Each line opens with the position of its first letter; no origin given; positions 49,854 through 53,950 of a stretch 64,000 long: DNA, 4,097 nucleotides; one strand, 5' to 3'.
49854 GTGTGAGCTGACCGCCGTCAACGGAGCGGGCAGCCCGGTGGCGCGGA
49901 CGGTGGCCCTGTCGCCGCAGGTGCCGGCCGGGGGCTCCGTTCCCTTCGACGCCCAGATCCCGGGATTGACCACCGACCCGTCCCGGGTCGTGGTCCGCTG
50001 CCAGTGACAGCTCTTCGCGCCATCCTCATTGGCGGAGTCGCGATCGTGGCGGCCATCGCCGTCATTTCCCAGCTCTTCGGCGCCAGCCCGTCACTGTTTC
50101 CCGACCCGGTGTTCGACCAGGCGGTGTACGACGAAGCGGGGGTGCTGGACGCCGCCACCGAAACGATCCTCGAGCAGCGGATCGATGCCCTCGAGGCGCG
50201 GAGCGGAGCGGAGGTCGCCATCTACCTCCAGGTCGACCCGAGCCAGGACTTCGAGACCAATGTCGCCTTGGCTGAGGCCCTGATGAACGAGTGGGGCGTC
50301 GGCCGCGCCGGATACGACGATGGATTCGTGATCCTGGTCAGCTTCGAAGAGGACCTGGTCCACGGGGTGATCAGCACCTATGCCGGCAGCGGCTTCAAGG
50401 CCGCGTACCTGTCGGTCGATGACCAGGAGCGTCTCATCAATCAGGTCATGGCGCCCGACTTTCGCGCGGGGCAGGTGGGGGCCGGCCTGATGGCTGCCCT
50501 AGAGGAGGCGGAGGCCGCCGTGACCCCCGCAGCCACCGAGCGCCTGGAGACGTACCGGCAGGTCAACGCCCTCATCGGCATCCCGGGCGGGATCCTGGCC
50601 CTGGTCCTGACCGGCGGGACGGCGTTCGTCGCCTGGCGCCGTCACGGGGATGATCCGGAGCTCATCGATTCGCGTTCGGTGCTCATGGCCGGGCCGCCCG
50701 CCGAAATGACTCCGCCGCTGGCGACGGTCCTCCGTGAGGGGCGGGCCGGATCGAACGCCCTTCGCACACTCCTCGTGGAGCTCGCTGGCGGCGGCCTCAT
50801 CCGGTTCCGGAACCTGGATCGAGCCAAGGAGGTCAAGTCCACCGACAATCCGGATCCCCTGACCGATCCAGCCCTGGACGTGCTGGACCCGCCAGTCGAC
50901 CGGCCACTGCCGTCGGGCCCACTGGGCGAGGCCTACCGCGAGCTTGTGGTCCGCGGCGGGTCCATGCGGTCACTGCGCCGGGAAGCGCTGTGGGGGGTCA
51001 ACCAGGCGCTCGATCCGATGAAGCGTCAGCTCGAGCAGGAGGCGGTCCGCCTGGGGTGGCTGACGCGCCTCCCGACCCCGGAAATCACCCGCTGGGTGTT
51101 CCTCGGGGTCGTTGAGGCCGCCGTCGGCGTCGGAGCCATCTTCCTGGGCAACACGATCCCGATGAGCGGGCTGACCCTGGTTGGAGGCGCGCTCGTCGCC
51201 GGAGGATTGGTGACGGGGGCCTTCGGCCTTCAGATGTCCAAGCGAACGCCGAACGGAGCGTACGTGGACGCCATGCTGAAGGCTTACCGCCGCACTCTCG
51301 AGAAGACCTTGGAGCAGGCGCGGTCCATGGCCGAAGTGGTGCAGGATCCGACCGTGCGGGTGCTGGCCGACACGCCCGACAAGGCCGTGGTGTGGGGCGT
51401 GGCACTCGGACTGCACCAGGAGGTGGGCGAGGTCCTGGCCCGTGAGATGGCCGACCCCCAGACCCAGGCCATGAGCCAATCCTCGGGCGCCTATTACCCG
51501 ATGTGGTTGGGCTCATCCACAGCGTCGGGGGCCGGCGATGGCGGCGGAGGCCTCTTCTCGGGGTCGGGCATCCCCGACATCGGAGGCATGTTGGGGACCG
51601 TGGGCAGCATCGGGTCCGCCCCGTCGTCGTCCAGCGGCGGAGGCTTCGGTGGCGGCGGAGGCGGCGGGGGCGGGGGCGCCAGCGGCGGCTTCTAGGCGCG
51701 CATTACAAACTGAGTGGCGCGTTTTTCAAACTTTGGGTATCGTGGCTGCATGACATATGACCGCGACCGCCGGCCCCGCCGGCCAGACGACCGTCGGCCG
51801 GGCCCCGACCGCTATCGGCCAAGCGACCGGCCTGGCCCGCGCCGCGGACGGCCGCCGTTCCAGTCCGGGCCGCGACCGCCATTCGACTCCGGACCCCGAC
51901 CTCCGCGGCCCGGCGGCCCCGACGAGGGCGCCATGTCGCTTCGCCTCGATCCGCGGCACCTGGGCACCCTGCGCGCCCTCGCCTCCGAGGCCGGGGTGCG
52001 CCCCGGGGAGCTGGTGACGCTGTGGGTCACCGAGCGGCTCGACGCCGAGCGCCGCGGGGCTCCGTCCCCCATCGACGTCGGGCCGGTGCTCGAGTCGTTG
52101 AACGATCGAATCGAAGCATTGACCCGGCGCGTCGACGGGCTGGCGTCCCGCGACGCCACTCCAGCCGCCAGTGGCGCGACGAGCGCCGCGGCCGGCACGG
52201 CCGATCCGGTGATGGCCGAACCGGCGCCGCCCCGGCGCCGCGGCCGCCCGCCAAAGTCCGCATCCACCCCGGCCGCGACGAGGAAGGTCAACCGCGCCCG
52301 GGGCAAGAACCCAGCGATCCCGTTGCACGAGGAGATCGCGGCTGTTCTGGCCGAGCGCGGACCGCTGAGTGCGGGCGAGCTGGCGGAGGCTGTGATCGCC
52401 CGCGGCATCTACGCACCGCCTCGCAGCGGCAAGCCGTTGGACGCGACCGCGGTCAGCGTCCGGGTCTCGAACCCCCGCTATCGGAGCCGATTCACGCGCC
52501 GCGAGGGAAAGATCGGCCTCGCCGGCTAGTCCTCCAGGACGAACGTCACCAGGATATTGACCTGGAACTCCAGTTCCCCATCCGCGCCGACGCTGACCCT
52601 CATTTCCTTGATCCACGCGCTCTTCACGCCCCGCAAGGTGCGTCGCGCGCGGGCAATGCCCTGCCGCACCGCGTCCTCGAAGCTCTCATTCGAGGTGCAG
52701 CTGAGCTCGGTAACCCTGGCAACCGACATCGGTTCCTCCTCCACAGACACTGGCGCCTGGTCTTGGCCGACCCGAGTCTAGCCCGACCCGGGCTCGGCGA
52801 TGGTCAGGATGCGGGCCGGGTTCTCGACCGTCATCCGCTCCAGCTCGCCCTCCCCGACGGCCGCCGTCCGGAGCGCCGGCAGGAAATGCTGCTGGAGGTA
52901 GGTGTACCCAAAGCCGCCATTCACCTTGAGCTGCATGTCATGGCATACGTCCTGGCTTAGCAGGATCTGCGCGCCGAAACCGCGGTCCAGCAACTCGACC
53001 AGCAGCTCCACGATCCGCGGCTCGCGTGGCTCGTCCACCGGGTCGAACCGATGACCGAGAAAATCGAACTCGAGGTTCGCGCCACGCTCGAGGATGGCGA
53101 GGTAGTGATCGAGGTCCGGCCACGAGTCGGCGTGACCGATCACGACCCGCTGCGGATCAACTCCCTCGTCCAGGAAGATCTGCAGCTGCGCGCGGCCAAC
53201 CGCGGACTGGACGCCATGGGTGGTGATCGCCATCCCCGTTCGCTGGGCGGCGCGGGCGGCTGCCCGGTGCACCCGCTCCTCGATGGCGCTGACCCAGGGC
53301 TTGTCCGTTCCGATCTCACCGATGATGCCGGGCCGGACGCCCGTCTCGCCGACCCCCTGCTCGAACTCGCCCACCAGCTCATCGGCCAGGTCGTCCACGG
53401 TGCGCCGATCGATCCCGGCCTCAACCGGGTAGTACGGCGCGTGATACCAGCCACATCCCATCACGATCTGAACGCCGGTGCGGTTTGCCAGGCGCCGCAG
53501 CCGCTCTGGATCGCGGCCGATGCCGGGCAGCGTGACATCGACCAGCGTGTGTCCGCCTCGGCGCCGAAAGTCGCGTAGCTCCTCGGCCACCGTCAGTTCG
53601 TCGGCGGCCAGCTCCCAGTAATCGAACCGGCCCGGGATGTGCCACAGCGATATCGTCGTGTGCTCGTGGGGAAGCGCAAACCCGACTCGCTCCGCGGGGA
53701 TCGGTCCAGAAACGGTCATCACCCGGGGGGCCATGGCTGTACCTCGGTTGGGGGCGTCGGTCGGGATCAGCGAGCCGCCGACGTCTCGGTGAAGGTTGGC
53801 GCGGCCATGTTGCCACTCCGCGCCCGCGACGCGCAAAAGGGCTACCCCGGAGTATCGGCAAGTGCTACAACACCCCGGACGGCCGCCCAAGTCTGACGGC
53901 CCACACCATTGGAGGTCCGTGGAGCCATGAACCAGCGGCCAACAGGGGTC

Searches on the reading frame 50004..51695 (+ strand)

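Call 61: search_protein_families(library=pfam, proteins=[window:50004-51695:+])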
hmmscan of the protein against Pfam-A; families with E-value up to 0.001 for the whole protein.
window:50004-51695:+ (563 aa): 2 families
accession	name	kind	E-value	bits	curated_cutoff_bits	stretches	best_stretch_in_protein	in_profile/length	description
PF04536.20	TPM_phosphatase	-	1.5e-17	64.2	22.1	1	41-171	1-124/125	TPM domain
PF20990.2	DUF2207_C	-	3.5e-08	33.9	33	1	231-450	8-225/247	Predicted membrane protein (DUF2207) C-terminal domain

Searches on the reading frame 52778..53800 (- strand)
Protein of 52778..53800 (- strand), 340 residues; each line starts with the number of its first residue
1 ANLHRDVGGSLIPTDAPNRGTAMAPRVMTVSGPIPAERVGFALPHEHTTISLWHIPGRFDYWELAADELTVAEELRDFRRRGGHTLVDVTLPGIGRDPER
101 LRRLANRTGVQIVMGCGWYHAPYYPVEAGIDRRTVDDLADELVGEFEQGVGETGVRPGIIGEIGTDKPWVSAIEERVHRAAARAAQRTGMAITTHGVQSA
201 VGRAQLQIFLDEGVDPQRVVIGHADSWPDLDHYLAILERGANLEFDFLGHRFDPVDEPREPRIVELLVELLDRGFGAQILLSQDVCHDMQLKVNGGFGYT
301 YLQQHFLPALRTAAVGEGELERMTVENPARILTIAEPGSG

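Call 3: search_protein_families(library=pfam, proteins=[window:52778-53800:-])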
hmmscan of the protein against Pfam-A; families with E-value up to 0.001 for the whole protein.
window:52778-53800:- (340 aa): 1 family
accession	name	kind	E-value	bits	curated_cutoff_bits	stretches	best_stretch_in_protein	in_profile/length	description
PF02126.24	PTE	-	1.3e-62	212.3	22.4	1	37-333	4-298/298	Phosphotriesterase family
